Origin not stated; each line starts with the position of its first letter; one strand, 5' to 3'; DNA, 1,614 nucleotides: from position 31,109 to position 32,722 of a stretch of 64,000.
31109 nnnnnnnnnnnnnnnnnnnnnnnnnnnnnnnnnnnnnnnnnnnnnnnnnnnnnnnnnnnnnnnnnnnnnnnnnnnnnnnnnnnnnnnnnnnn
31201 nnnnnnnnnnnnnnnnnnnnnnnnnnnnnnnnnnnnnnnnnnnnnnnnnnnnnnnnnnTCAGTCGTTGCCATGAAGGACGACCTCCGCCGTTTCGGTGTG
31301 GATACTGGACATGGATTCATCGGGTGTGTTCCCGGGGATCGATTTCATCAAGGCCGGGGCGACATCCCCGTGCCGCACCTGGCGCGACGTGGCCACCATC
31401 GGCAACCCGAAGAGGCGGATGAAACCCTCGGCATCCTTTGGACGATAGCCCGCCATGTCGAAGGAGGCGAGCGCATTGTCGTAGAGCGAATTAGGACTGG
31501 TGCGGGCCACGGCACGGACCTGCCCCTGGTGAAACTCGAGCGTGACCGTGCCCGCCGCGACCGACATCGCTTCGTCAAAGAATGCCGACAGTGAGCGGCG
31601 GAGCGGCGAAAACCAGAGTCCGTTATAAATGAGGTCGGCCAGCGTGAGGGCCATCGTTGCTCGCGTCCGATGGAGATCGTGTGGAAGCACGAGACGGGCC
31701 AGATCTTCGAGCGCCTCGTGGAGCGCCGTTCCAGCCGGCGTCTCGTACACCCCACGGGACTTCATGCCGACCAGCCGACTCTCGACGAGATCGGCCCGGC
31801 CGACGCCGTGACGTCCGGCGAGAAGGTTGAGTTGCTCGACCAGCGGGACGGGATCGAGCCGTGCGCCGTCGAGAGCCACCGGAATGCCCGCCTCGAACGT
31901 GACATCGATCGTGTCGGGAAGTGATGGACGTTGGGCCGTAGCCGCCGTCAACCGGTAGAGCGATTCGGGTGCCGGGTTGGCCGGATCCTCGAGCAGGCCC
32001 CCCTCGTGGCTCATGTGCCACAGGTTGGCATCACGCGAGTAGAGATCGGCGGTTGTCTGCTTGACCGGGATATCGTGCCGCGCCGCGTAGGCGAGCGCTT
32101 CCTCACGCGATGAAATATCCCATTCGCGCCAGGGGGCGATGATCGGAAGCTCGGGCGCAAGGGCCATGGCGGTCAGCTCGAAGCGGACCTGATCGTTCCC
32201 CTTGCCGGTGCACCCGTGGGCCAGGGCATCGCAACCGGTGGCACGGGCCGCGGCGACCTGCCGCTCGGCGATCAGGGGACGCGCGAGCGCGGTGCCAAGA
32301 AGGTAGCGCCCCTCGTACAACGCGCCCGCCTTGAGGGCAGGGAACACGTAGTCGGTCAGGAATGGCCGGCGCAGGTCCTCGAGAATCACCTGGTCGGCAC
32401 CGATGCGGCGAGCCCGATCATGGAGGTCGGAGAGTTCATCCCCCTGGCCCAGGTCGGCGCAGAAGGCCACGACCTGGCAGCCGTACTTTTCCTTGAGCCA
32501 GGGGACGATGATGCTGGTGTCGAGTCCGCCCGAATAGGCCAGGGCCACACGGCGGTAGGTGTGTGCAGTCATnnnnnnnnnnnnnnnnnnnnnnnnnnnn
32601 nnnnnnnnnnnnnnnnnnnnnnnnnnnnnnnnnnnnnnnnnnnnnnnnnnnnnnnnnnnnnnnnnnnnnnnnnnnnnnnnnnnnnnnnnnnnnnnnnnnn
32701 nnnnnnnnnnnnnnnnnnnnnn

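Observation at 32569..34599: Single-frame ArgB::ArgD fusion (acetylglutamate kinase joined head-to-tail to acetylornithine aminotransferase)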

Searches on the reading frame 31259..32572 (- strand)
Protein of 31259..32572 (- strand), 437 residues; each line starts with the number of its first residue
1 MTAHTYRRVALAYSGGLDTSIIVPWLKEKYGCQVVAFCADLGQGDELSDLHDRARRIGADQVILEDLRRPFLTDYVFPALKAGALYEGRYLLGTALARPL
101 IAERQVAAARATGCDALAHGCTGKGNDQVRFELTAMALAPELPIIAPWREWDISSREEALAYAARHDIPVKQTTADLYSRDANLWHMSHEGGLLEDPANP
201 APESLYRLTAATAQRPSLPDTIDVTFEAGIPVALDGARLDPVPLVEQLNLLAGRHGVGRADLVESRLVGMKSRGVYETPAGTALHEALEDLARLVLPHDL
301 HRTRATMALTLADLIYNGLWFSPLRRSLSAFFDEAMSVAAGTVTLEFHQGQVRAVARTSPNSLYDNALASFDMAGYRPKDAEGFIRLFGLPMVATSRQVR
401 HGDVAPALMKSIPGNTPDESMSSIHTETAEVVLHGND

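Call 23: search_protein_families(library=pfam, proteins=[window:31259-32572:-], max_evalue=0.001)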
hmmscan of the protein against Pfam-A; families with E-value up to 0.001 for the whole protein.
window:31259-32572:- (437 aa): 2 families
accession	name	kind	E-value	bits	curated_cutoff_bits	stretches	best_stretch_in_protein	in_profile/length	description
PF20979.2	Arginosuc_syn_C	-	1.5e-68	231.1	27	1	178-392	1-216/219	Arginosuccinate synthase C-terminal domain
PF00764.25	Arginosuc_synth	-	5.3e-63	212.3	27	1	8-169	1-162/162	Arginosuccinate synthase N-terminal HUP domain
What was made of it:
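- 31259..32572 (-): argG (argininosuccinate synthase). Its ATG overlaps the stop of the fused gene (ATGA). Pfam Arginosuc_synth and Arginosuc_syn_C (call 23).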
